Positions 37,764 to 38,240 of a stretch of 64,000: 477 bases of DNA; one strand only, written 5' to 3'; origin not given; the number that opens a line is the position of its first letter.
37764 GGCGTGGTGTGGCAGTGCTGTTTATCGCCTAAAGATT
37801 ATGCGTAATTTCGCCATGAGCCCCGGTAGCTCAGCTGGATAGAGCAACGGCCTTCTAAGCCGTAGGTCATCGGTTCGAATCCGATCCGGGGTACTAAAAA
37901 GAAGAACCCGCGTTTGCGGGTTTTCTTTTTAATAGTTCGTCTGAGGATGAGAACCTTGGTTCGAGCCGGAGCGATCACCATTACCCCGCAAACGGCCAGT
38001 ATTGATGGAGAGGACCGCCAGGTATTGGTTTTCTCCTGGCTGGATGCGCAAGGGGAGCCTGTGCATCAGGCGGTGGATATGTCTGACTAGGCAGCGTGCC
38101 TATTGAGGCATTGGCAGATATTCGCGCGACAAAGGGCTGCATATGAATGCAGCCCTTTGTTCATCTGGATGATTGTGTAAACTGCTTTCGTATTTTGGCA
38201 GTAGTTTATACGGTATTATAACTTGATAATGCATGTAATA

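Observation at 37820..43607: tRNA-Arg(TCT) followed by tandemly accreted AT-rich islands delimited by degenerate tRNA 3'-half copies and a 43-nt repeat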

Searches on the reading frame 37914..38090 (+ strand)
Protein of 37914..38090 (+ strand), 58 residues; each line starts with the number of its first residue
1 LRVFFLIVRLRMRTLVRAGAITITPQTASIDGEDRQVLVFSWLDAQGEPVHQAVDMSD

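Call 7: search_protein_families(library=pfam, proteins=[window:37914-38090:+], max_evalue=0.01)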
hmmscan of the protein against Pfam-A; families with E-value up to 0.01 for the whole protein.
window:37914-38090:+ (58 aa): 1 family
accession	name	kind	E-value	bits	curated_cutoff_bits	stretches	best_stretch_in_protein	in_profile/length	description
PF01899.21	MNHE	-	0.0047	17.2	27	1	11-47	89-126/145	Na+/H+ ion antiporter subunit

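Call 35: search_protein_families(library=phrogs, proteins=[window:37914-38090:+], max_evalue=0.05)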
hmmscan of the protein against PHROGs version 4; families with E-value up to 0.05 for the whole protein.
window:37914-38090:+ (58 aa): 0 families

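Call 81: search_protein_representatives(protein=window:37935-38087:+)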
Query: 51 residues. Proteins with E-value up to 0.001 (for the whole library): 14; up to 1e-10: 4; up to 1e-30: 0. The best 14 are listed.
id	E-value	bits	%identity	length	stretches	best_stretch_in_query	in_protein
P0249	1.5e-14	68.1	85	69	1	12-51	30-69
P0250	2.4e-12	61.3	84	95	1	14-51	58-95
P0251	3.1e-12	60.9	77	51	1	11-49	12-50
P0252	2.0e-11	58.4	40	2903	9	13-48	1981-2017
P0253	3.6e-09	51.5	64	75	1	12-50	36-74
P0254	5.9e-07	44.6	33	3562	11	10-47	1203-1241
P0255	9.0e-07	44.1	37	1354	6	8-42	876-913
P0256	7.7e-06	41.2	39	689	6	22-43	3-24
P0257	5.6e-05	38.5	36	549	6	14-44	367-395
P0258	2.3e-04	36.6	42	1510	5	8-47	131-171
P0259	2.6e-04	36.5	34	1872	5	10-44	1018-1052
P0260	2.7e-04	36.4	36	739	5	23-51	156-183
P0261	5.7e-04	35.4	30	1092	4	9-44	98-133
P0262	7.8e-04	35.0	28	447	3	11-48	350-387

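Call 83: search_protein_families(library=pfam, proteins=[P0252, P0255, P0257], max_evalue=0.001)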
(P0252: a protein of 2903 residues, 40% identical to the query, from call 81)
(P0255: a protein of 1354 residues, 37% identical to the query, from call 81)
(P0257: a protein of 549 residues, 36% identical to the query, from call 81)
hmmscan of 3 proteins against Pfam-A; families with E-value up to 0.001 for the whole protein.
P0252 (2903 aa): 13 families
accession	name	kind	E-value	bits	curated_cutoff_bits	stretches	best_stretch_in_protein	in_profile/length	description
PF02369.22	Big_1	-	0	1353.1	34.9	25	396-485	2-92/93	Bacterial Ig-like domain (group 1)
PF09134.16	Invasin_D3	-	0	1039.3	33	25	888-983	2-98/98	Invasin, domain 3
PF18565.7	Glyco_hydro2_C5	-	2.4e-54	182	32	0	1488-1548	4-66/103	Glycoside hydrolase family 2 C-terminal domain 5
PF13517.12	FG-GAP_3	-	1.7e-23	83.4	26.9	4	2645-2706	1-60/61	FG-GAP-like repeat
PF13620.12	CarboxypepD_reg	-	1.5e-22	80.2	32.3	0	316-392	2-75/82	Carboxypeptidase regulatory-like domain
PF05688.17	BIg21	-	5.2e-13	49.9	27.4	0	1403-1459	4-60/109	Bacterial Immunoglobulin-like 21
PF01839.29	FG-GAP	-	3.6e-12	46.3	22.1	1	2642-2670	6-36/37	FG-GAP repeat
PF21834.1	DUF6894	-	4.3e-12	46.4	24.1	0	388-427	24-63/69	Domain of unknown function (DUF6894)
PF01190.23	Pollen_Ole_e_1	-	3.7e-11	43.7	23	0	2409-2449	28-70/99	Pollen protein Ole e 1 like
PF10794.15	DUF2606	-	8.7e-08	32.4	25.4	0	1797-1841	44-93/134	Protein of unknown function (DUF2606)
PF17789.7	MG4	-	4.1e-07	30.6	24.7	0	414-474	17-73/95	Macroglobulin domain MG4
PF24107.1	DUF7382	-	5.2e-07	29.9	27.4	0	1796-1843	17-63/65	Domain of unknown function (DUF7382)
PF01835.25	MG2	-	6.7e-06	26.8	32.8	0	2092-2153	30-90/96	MG2 domain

P0255 (1354 aa): 5 families
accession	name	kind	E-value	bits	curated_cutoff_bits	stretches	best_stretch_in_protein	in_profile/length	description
PF02368.24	Big_2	-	1.6e-17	63.7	22.8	0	1046-1120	4-79/79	Bacterial Ig-like domain (group 2)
PF13088.12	BNR_2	-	2.9e-08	33.9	31.4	0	112-187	19-101/277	BNR repeat-like domain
PF02369.22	Big_1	-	3.1e-07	30.8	34.9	0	1046-1122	3-80/93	Bacterial Ig-like domain (group 1)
PF02012.26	BNR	-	0.00018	21.5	27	0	344-353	2-11/12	BNR/Asp-box repeat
PF14316.11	DUF4381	-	0.0006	20.6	27.2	0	1287-1326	8-46/145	Domain of unknown function (DUF4381)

P0257 (549 aa): 7 families
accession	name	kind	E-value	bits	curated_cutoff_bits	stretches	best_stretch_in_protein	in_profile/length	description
PF22352.2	K319L-like_PKD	-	5.3e-73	241.5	27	5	171-254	1-84/84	K319L-like, PKD domain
PF18911.6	PKD_4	-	3.7e-45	152.3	27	5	469-525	25-81/85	PKD domain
PF00801.26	PKD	-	6e-19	68.3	23.5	2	457-526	8-79/80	PKD domain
PF21027.3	Sde0182_C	-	3.6e-18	66.4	27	0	367-388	2-23/83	Cellulose-binding protein Sde0182, C-terminal domain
PF17963.7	Big_9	-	1.9e-14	54.7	23.6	2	348-437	1-89/89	Bacterial Ig domain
PF02010.21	REJ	-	4.2e-12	45.8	25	1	219-352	41-204/452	REJ domain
PF17803.7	Cadherin_4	-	7.5e-08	33.2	25.1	0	249-299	4-56/71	Bacterial cadherin-like domain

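Call 84: find_encoding_contigs(protein=P0249, flank=6000)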
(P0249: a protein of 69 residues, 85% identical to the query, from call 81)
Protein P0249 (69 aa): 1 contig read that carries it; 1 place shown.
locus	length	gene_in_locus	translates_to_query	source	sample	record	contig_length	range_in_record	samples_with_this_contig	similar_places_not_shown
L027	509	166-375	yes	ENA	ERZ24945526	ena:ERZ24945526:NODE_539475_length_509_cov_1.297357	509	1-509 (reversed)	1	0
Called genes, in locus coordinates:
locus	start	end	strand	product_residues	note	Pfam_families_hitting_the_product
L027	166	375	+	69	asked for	-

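Call 86: find_encoding_contigs(protein=P0251, flank=10000)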
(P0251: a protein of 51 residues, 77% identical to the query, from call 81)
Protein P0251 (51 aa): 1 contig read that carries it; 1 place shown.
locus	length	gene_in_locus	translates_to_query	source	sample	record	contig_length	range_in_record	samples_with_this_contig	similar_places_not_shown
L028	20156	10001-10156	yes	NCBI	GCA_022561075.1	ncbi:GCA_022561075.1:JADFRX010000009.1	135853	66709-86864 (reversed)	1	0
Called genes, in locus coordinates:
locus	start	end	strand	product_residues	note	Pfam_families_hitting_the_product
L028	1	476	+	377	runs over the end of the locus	-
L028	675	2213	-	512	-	-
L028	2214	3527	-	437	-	PF00009:GTP_EFTU, PF00350:Dynamin_N (faint), PF01926:MMR_HSR1, PF02421:FeoB_N, PF00009:GTP_EFTU, PF02421:FeoB_N, PF01926:MMR_HSR1, PF14714:KH_dom-like, +3 more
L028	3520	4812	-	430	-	PF17820:PDZ_6 (weak), PF19238:Radical_SAM_2, PF04459:DUF512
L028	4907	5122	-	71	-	PF06429:Flg_bbr_C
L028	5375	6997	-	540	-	PF05193:Peptidase_M16_C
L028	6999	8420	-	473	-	PF00675:Peptidase_M16 (weak), PF05193:Peptidase_M16_C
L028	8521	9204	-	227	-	PF11376:DUF3179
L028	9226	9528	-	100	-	PF11376:DUF3179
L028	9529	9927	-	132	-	PF02276:CytoC_RC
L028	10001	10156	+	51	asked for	-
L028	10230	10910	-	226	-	PF02592:Vut_1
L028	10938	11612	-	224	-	-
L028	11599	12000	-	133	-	-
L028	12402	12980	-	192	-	-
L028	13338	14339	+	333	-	PF03783:CsgG, PF13424:TPR_12 (weak), PF13428:TPR_14 (faint), PF13432:TPR_16 (weak), PF00515:TPR_1, PF07719:TPR_2, PF13181:TPR_8 (weak), PF13414:TPR_11 (weak), +1 more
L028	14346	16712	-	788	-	PF05226:CHASE2, PF00211:Guanylate_cyc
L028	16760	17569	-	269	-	PF04773:FecR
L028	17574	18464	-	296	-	PF02169:LPP20 (weak)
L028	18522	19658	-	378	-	PF07719:TPR_2 (faint), PF13414:TPR_11 (faint), PF00395:SLH (weak)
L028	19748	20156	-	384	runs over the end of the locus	-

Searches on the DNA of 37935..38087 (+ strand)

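Call 91: search_rna_families(source=L027, threshold=evalue, max_evalue=1, show_alignments=2)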
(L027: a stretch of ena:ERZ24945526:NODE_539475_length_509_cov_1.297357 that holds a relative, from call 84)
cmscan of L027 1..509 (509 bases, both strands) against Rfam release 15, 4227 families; matches with E-value up to 1: 3.
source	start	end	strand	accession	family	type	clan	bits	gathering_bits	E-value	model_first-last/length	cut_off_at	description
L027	1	113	+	RF00023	tmRNA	Gene;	CL00001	53.7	47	2.1e-20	263-374/374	5'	transfer-messenger RNA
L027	273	311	+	RF03576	mir-4435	Gene; miRNA;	-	17.2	58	0.74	1-74/74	no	mir-4435 microRNA precursor family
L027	86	345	+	RF04321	tmRNA_permuted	Gene;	-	16.5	47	0.29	36-96/213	no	permuted transfer-messenger RNA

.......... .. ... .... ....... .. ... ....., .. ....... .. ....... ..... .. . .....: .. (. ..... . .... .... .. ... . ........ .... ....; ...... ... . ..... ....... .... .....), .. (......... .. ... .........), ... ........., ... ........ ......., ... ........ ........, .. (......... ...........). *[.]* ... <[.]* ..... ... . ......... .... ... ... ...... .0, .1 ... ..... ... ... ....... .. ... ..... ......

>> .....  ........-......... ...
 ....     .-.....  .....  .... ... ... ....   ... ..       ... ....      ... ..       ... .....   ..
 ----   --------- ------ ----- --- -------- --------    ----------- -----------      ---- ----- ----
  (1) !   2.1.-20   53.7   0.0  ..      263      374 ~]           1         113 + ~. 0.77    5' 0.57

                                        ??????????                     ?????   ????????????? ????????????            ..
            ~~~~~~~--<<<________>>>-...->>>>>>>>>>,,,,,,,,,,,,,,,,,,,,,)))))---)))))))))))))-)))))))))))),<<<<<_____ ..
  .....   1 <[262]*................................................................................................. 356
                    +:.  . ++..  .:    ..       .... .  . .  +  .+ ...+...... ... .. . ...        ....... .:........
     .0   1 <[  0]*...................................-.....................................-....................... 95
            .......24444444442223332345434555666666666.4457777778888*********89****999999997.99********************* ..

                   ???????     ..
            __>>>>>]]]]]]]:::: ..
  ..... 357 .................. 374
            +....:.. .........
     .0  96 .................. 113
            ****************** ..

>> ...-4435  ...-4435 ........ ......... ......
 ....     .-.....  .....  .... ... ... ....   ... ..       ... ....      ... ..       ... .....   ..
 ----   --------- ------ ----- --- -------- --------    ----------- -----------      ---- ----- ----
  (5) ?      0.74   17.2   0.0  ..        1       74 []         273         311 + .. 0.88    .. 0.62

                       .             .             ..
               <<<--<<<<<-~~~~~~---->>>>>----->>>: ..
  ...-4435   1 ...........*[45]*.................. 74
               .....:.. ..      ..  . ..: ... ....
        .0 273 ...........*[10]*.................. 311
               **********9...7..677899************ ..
